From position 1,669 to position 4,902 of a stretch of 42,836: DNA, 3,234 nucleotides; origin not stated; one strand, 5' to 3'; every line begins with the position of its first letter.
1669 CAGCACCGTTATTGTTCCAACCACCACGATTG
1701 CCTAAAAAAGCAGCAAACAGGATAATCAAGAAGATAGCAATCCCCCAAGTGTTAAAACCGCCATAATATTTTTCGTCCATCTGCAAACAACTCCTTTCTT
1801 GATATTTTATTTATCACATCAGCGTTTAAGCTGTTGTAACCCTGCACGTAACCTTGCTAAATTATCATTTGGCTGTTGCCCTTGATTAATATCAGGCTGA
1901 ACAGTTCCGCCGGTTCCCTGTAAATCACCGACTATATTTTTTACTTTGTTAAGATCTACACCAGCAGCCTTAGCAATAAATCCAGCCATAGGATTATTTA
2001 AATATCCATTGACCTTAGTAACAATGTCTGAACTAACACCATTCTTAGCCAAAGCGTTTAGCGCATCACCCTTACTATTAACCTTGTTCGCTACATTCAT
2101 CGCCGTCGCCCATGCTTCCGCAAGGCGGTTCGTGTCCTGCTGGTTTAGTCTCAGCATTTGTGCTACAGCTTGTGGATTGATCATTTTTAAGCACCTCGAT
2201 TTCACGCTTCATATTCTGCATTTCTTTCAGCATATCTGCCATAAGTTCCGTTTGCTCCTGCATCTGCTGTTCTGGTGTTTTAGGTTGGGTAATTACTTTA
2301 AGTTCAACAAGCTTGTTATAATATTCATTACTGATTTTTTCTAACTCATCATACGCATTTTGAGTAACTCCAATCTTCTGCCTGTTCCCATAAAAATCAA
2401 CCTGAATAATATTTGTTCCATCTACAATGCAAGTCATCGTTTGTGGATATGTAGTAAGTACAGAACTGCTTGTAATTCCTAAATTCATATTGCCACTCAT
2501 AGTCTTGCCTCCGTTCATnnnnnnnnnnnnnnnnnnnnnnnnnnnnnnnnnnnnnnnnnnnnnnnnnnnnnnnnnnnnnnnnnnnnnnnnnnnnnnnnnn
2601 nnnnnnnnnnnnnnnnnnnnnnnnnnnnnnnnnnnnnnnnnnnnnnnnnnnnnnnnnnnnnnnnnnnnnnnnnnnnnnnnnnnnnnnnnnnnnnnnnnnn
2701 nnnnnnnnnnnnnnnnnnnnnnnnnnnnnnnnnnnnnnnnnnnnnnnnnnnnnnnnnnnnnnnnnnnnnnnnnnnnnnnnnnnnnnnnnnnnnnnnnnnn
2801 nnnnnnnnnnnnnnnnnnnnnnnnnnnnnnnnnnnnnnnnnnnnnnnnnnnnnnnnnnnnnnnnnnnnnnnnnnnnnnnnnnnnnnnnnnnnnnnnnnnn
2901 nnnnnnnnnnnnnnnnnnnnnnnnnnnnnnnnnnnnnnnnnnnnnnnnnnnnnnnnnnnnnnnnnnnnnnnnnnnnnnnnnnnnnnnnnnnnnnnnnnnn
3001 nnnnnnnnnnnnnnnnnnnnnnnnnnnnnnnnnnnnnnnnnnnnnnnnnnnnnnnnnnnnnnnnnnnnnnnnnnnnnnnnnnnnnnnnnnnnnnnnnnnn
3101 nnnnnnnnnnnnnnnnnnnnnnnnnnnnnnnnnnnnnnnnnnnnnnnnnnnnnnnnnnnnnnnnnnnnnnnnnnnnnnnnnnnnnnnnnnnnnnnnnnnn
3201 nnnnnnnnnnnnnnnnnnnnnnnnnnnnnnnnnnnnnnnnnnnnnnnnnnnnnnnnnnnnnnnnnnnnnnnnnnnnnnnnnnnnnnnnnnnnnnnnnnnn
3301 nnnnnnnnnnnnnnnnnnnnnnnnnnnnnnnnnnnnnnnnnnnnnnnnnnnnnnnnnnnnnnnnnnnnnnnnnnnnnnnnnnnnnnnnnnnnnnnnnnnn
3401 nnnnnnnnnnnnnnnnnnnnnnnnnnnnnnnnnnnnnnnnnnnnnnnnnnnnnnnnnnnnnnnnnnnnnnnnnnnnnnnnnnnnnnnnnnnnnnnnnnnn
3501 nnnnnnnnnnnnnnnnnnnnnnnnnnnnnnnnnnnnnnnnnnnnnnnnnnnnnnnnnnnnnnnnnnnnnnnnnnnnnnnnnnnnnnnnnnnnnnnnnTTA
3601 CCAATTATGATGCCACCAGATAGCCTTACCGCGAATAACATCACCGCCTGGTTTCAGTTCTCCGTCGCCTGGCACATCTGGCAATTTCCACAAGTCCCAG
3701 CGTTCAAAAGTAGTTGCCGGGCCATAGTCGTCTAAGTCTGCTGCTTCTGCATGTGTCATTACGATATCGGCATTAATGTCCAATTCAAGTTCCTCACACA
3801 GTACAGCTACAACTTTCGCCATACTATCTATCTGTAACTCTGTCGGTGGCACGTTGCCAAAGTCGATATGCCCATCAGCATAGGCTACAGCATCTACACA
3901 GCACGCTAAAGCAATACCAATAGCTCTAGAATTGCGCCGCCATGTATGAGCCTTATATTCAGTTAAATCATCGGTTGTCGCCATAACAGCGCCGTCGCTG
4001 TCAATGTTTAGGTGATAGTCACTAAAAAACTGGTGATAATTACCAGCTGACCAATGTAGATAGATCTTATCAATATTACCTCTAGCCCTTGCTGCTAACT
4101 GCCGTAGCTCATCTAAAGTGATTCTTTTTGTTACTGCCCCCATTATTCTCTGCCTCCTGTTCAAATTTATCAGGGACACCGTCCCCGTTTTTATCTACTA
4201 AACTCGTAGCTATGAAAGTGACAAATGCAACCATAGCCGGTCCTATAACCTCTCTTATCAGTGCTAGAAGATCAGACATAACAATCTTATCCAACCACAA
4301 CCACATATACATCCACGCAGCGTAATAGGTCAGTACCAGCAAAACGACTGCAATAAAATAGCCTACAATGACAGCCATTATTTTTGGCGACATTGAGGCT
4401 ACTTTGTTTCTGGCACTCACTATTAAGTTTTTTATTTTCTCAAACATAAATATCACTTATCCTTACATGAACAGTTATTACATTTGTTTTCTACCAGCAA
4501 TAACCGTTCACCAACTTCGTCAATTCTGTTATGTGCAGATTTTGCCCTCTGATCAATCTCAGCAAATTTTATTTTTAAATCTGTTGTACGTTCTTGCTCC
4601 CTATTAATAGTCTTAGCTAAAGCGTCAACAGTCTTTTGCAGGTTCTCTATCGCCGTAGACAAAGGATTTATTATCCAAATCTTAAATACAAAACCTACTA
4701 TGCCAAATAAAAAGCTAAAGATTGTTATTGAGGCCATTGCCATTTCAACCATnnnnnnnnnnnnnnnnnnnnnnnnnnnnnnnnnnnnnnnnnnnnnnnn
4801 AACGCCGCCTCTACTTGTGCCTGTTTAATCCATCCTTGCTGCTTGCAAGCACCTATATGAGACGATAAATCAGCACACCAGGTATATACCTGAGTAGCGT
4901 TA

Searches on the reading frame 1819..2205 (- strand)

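Call 3: search_protein_families(library=phrogs, proteins=[window:1819-2205:-], max_evalue=0.1)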
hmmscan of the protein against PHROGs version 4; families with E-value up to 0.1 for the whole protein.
window:1819-2205:- (128 aa): 0 families

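Call 4: search_protein_families(library=pfam, proteins=[window:1819-2205:-], max_evalue=0.1)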
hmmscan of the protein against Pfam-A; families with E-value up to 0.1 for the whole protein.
window:1819-2205:- (128 aa): 1 family
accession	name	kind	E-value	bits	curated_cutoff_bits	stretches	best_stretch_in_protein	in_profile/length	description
PF03833.19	PolC_DP2_N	-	0.088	12.4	24.3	1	1-77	39-115/271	DNA polymerase II large subunit DP2, N-terminal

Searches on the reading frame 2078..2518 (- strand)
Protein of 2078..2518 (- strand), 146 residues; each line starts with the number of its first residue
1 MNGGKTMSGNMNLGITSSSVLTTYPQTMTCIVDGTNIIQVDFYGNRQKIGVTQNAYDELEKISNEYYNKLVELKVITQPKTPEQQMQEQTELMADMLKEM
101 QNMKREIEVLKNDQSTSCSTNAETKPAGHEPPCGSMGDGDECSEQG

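Call 3: search_protein_families(library=phrogs, proteins=[window:2078-2518:-], max_evalue=0.1)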
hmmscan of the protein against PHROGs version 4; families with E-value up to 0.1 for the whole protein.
window:2078-2518:- (146 aa): 4 families
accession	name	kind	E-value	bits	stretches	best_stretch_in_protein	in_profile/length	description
phrog_10785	-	unknown function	0.017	14.9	1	48-113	71-137/553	-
phrog_26276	-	unknown function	0.049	14.8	1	25-63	28-64/84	-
phrog_16499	-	unknown function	0.066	13.8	1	25-80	119-167/247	-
phrog_1795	-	tail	0.069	13.1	1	21-125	18-121/358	tail fiber protein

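Call 4: search_protein_families(library=pfam, proteins=[window:2078-2518:-], max_evalue=0.1)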
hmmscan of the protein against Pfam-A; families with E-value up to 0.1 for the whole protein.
window:2078-2518:- (146 aa): 6 families
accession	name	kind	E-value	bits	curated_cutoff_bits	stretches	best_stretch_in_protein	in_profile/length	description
PF15079.11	Tsc35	-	0.0012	18.9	27.7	1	40-115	37-110/205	Testis-specific protein 35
PF02074.21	Peptidase_M32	-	0.0043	16.2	25.1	1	45-114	73-142/489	Carboxypeptidase Taq (M32) metallopeptidase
PF16515.11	HIP1_clath_bdg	-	0.011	16.5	28.8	1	49-123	15-84/99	Clathrin-binding domain of Huntingtin-interacting protein 1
PF03961.19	FapA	-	0.04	14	31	1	44-115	153-220/272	Flagellar Assembly Protein A beta solenoid domain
PF01017.26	STAT_alpha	-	0.043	14.3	27.5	1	46-107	8-71/167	STAT transcription factor, coiled-coil domain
PF23559.1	WH_DRP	-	0.078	13.5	27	0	52-99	24-69/71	Disease resistance protein Winged helix domain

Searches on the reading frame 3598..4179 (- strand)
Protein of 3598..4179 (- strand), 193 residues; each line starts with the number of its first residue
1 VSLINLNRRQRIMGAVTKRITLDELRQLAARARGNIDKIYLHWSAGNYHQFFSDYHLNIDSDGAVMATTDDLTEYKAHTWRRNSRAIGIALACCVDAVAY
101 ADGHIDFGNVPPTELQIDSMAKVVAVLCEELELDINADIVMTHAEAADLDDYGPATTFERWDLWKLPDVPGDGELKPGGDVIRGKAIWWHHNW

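Call 3: search_protein_families(library=phrogs, proteins=[window:3598-4179:-], max_evalue=0.1)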
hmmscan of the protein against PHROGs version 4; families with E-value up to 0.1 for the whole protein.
window:3598-4179:- (193 aa): 7 families
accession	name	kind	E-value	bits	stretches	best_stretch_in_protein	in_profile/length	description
phrog_5867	-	lysis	1.2e-37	130.2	1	12-191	455-641/1029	endolysin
phrog_2588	-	unknown function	8.5e-22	78.5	1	32-184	393-547/915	-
phrog_822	-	lysis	0.00031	21.6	1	55-131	59-127/215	amidase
phrog_19265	-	unknown function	0.029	15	1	20-152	8-139/293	-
phrog_1493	-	lysis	0.037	14.2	1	36-146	34-145/394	endolysin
phrog_833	-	lysis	0.055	14.1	0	55-147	61-143/294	endolysin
phrog_1794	-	lysis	0.057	13.8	1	55-156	88-181/336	amidase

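Call 4: search_protein_families(library=pfam, proteins=[window:3598-4179:-], max_evalue=0.1)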
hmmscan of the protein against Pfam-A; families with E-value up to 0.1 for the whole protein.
window:3598-4179:- (193 aa): 1 family
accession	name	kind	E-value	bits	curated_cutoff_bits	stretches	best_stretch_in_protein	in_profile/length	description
PF01510.30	Amidase_2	-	1.8e-10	41.7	26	1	36-146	5-122/131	N-acetylmuramoyl-L-alanine amidase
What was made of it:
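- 3598..4143 (-): Endolysin (Amidase_2, 181 aa from ATG 4143), upstream neighbour of the pair. Pfam PF01510 at 1.8e-10 and PHROG endolysin at 1.2e-37: calls 3, 4.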

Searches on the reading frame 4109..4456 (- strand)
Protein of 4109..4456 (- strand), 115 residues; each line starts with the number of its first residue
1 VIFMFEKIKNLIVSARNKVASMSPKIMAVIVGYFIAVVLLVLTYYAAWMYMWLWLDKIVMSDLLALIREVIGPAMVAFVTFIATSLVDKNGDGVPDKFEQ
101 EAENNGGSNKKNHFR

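Call 3: search_protein_families(library=phrogs, proteins=[window:4109-4456:-], max_evalue=0.1)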
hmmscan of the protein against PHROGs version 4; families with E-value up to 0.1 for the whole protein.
window:4109-4456:- (115 aa): 1 family
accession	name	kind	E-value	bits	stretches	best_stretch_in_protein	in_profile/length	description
phrog_27828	-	unknown function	0.00053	21.2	1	29-105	32-109/117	-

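Call 4: search_protein_families(library=pfam, proteins=[window:4109-4456:-], max_evalue=0.1)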
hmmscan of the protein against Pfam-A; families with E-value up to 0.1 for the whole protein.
window:4109-4456:- (115 aa): 1 family
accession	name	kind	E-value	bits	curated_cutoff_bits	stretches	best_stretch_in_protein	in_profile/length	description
PF04123.18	DUF373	-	0.03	14.2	28.3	1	7-89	202-284/335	Domain of unknown function (DUF373)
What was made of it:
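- Closest known: XhlA-type TM-plus-coiled-coil lysis accessory proteins of Firmicutes phages. Same: One is present in this window at 4453-4752 (calls 3, 4).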

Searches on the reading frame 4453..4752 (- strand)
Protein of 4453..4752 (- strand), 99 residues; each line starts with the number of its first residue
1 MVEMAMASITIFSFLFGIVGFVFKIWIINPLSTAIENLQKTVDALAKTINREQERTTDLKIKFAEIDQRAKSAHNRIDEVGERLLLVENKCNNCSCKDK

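Call 3: search_protein_families(library=phrogs, proteins=[window:4453-4752:-], max_evalue=0.1)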
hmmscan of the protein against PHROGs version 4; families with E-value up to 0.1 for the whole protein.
window:4453-4752:- (99 aa): 25 families
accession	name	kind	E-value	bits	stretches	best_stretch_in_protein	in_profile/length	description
phrog_1009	-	unknown function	3.3e-09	37.8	1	6-89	12-97/103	-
phrog_3999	-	unknown function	6.8e-08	33.7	1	8-77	12-82/107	-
phrog_1863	-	unknown function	4.8e-06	27.4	1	12-82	8-93/97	-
phrog_739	-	lysis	2.4e-05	25.6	1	7-80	4-74/122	Rz-like spanin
phrog_5553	-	unknown function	0.00027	22.2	1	30-90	11-71/114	-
phrog_17491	-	unknown function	0.0011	20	1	11-89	55-133/147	-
phrog_11315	-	unknown function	0.0019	18.2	1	24-79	115-170/384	-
phrog_214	-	lysis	0.0097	16.8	1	6-76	7-74/176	Rz-like spanin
phrog_857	-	unknown function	0.012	15.9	1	6-79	167-240/468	-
phrog_3550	-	unknown function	0.02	16.3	1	28-80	4-58/79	-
phrog_5345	-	unknown function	0.024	16.1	1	4-78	1-74/104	-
phrog_32972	-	unknown function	0.032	15.3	1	7-88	13-93/96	-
phrog_12015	-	unknown function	0.037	14.6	1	21-92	81-150/165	-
phrog_5962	-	unknown function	0.042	15.4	1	18-80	12-70/109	-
phrog_3913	-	unknown function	0.047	14.9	1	7-78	4-72/89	-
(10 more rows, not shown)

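Call 4: search_protein_families(library=pfam, proteins=[window:4453-4752:-], max_evalue=0.1)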
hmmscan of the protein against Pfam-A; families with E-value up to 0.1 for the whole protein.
window:4453-4752:- (99 aa): 8 families
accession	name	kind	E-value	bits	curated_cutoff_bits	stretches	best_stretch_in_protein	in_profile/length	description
PF07889.17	DUF1664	-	0.007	16.8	34.6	1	31-90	64-123/124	Protein of unknown function (DUF1664)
PF10779.14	XhlA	-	0.014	16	34.7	1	40-80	4-44/67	Haemolysin XhlA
PF00261.25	Tropomyosin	-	0.016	15.1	38.6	1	41-91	80-134/242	Tropomyosin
PF04977.20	DivIC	-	0.02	15.1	28.9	1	20-74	11-65/80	Septum formation initiator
PF04612.17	T2SSM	-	0.024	15.3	27.8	1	23-60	31-68/160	Type II secretion system (T2SS), protein M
PF11328.14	DUF3130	-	0.05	14.3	25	1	28-69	42-83/89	Protein of unknown function (DUF3130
PF09177.16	STX6_10_61_N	-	0.054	14.5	29.4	1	26-75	41-90/99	Syntaxin 6/10/61, N-terminal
PF06103.16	DUF948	-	0.06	14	37.2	1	23-80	16-73/89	Bacterial protein of unknown function (DUF948)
